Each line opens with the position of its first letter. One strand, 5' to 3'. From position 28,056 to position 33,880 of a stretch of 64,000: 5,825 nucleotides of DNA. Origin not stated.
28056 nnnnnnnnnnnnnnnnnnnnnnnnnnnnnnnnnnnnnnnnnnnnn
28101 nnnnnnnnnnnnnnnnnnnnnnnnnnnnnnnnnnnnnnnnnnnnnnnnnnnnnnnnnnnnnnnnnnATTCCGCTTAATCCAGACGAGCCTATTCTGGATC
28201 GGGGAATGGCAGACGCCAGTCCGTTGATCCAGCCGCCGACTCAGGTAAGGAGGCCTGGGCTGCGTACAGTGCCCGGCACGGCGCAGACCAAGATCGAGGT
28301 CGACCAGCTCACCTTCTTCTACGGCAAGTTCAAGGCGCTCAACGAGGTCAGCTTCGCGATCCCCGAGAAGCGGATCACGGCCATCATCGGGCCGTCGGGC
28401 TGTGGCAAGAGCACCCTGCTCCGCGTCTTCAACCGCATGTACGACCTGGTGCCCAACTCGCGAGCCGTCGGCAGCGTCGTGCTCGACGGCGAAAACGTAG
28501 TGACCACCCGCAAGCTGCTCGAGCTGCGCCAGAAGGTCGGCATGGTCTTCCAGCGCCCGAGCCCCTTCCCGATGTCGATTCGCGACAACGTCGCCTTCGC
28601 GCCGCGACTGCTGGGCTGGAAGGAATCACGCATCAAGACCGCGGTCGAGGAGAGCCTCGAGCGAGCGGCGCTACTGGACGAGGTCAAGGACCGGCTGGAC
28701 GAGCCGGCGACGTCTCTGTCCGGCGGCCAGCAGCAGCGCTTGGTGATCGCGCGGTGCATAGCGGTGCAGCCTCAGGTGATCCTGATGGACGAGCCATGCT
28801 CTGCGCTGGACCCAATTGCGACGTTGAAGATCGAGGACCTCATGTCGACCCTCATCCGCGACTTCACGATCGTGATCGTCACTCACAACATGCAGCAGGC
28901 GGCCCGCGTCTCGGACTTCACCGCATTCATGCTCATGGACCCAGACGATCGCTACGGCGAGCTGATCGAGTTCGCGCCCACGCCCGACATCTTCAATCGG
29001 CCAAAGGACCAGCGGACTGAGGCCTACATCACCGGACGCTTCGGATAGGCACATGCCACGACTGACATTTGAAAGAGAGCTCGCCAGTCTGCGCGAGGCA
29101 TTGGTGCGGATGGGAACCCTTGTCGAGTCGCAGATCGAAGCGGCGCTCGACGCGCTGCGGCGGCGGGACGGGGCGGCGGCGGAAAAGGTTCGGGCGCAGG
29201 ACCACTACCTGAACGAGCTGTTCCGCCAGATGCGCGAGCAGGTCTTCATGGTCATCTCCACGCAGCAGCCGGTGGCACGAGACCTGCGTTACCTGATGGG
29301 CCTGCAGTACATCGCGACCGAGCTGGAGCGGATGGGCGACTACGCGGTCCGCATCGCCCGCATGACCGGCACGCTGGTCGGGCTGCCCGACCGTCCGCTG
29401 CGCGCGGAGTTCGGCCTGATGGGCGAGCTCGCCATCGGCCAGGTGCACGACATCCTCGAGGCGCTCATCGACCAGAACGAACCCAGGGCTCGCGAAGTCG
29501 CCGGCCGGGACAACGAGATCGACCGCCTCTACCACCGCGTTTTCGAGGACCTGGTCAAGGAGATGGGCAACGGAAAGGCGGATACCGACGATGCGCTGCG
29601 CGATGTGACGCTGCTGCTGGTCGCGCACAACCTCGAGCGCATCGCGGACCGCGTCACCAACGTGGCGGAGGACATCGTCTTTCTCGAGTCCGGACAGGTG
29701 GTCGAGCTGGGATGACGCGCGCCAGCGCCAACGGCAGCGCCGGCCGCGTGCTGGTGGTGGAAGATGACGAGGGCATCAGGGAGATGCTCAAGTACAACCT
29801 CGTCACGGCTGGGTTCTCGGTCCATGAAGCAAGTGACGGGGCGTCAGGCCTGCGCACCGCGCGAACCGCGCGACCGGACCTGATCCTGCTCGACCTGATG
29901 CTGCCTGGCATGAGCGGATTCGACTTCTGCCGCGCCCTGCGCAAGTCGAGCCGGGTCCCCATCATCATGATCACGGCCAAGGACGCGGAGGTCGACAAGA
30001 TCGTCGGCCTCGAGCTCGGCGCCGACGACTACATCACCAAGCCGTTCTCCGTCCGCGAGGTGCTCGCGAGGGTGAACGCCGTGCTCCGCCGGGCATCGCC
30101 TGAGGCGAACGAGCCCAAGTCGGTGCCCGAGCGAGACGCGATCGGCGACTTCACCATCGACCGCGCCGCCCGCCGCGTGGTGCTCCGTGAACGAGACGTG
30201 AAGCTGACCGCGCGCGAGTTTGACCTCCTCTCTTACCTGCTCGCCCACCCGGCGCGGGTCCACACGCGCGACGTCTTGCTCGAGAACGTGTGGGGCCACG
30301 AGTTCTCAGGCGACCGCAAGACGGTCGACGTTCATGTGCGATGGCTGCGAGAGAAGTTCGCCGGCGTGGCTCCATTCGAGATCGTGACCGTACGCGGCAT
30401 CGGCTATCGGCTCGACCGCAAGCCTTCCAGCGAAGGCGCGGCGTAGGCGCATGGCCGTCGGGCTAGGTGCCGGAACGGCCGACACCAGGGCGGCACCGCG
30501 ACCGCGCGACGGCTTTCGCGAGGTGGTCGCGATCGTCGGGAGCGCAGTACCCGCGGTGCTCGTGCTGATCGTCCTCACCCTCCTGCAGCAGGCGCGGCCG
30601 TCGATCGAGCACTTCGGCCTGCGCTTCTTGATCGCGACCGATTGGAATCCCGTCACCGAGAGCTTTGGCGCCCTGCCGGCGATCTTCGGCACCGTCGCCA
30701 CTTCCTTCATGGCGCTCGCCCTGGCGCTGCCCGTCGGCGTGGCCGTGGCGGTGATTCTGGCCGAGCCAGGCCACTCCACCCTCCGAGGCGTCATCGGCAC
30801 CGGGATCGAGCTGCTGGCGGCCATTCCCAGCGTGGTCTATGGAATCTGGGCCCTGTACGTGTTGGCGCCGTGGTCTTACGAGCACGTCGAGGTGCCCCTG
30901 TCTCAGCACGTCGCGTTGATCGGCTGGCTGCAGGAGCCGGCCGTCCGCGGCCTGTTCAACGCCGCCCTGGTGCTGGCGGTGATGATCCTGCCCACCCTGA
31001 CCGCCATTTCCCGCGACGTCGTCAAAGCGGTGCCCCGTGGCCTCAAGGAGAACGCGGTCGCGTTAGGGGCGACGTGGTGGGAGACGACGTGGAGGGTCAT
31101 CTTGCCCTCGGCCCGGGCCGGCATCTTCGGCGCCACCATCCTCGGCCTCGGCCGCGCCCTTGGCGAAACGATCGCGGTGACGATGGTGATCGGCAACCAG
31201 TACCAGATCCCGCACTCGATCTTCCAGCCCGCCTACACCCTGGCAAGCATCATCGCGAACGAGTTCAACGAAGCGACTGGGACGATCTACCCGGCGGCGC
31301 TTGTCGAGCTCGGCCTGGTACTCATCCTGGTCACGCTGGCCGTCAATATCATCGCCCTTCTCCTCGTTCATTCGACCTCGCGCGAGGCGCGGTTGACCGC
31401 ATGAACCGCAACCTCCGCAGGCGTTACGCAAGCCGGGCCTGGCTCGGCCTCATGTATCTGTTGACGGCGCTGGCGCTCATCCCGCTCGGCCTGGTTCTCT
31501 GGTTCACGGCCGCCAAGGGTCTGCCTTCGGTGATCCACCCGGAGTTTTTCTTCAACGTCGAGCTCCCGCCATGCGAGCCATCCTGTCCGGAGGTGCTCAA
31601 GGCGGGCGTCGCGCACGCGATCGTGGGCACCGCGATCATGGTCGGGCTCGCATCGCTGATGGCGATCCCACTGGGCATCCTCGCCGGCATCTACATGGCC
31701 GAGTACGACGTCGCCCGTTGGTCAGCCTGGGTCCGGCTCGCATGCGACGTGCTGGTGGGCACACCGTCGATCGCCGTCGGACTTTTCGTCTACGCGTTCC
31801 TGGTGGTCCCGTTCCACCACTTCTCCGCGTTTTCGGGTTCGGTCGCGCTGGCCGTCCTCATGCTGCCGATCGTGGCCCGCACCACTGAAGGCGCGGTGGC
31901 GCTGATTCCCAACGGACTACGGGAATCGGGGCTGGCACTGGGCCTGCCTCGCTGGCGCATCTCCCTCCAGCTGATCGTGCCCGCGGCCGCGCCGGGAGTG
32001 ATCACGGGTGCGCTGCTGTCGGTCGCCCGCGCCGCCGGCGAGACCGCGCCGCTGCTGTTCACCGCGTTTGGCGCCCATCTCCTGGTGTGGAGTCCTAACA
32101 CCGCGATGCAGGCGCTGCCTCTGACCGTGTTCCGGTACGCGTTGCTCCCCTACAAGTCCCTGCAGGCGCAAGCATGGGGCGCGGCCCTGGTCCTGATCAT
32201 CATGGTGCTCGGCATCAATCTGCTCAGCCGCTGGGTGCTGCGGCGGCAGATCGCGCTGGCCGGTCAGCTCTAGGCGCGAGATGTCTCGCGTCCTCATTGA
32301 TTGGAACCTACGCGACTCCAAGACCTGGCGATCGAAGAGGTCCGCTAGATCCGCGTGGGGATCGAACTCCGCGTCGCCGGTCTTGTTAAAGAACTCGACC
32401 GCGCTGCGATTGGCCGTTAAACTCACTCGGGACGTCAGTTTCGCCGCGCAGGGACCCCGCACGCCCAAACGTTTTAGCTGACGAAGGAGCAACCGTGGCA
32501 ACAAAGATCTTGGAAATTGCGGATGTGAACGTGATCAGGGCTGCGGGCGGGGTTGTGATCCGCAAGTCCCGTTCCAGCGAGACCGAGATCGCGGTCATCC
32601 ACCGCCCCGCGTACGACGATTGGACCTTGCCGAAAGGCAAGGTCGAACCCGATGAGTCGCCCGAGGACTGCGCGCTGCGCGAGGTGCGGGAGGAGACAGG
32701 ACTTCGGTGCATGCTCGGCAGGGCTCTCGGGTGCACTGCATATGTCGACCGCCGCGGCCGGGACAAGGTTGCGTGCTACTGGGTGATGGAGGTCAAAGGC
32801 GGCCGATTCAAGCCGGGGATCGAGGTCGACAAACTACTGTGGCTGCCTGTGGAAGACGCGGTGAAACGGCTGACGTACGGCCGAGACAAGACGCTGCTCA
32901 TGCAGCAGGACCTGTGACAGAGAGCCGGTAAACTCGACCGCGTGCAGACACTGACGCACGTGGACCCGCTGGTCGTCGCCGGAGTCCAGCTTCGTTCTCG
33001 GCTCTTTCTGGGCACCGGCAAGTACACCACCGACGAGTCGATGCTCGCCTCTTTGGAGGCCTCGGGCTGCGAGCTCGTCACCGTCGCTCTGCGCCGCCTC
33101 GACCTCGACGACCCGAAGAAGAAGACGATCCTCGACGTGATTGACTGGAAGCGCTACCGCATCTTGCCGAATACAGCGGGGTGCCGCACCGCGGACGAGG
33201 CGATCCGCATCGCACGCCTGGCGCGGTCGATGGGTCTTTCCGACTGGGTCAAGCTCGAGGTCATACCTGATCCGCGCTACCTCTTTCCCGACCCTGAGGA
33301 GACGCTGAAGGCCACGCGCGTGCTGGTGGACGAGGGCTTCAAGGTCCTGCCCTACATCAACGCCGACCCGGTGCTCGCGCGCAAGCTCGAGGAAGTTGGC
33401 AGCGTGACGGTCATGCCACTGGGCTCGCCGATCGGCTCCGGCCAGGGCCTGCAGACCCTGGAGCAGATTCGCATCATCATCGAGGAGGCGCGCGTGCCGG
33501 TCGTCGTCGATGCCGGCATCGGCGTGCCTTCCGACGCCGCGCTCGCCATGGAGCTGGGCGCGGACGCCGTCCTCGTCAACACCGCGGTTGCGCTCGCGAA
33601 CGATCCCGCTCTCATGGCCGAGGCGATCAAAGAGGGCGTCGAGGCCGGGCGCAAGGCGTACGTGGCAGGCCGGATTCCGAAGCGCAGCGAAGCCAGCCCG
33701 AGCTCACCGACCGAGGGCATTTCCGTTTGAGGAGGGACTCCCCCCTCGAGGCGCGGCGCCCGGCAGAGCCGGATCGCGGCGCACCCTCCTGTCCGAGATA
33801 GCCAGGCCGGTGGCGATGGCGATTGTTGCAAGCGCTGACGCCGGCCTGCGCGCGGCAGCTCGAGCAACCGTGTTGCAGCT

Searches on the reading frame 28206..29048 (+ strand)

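Call 58: search_protein_families(library=pfam, proteins=[window:28206-29048:+], max_evalue=0.001)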
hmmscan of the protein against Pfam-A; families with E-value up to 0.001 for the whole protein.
window:28206-29048:+ (280 aa): 9 families
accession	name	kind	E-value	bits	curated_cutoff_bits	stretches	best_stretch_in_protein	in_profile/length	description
PF00005.33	ABC_tran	-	5.2e-32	111.8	25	1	45-198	1-136/137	ABC transporter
PF13304.12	AAA_21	-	1.8e-10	41.8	27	1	57-84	1-26/304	AAA domain, putative AbiEii toxin, Type IV TA system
PF02463.25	SMC_N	-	2.7e-07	30.7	40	0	41-72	9-41/220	RecF/RecN/SMC N terminal domain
PF13401.12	AAA_22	-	2.4e-05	25.1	27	1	55-161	5-55/130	AAA domain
PF20703.3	nSTAND1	-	4.7e-05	23.6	27.1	1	33-73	11-51/379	Novel STAND NTPase 1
PF13555.12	AAA_29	-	0.00027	21.1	27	1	47-72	14-39/61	P-loop containing region of AAA domain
PF03193.22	RsgA_GTPase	-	0.00033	20.9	30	1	43-109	95-158/174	RsgA GTPase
PF13476.12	AAA_23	-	0.00044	21.4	27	1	42-73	10-37/201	AAA domain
PF09818.15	ABC_ATPase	-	0.00058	19.4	23.2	0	50-81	75-106/283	P-loop domain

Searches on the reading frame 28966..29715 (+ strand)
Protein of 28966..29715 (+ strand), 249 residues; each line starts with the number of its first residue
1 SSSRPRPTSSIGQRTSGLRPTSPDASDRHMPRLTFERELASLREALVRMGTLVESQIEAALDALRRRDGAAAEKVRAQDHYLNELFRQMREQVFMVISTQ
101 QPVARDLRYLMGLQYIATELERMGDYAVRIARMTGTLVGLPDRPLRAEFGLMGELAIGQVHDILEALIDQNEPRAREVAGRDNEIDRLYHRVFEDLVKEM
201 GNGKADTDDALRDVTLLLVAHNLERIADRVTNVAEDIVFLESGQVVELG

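Call 19: search_protein_families(library=pfam, proteins=[window:28966-29715:+], max_evalue=0.01)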
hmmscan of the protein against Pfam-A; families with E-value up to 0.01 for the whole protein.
window:28966-29715:+ (249 aa): 1 family
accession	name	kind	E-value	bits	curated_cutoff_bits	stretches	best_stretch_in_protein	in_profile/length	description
PF01895.24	PhoU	-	1.1e-43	147.9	23.5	2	46-133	1-88/89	PhoU domain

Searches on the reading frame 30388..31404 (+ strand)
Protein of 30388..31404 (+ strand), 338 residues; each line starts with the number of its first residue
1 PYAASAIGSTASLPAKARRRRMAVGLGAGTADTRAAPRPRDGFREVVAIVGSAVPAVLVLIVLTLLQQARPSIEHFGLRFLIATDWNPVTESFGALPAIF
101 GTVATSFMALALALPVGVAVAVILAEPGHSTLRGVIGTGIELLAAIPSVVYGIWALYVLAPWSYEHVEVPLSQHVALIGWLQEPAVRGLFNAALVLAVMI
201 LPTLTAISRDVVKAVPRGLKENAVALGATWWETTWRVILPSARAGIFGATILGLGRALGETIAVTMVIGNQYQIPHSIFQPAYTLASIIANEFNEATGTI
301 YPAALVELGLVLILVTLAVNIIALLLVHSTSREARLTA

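Call 19: search_protein_families(library=pfam, proteins=[window:30388-31404:+], max_evalue=0.01)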
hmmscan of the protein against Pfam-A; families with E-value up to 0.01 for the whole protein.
window:30388-31404:+ (338 aa): 1 family
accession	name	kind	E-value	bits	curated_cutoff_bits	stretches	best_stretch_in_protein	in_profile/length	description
PF00528.27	BPD_transp_1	-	4.3e-19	69.4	26.4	1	117-327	1-179/184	Binding-protein-dependent transport system inner membrane component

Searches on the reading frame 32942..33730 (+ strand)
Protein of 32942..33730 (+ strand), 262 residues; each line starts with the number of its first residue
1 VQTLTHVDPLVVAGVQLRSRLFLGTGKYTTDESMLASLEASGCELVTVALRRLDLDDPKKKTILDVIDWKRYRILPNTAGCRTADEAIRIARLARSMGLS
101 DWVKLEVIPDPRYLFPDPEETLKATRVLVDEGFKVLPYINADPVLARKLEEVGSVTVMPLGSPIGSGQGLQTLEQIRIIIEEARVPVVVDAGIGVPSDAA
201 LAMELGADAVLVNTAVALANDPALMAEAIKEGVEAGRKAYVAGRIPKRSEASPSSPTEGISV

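Call 58: search_protein_families(library=pfam, proteins=[window:32942-33730:+], max_evalue=0.001)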
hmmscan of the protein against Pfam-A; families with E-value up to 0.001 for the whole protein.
window:32942-33730:+ (262 aa): 2 families
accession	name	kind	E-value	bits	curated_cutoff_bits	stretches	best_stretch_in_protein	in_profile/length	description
PF05690.20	ThiG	-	2.1e-110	368.4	23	1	12-256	2-247/247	Thiazole biosynthesis protein ThiG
PF00977.27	His_biosynth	-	4.3e-05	23.5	23.6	1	171-231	60-118/228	Histidine biosynthesis protein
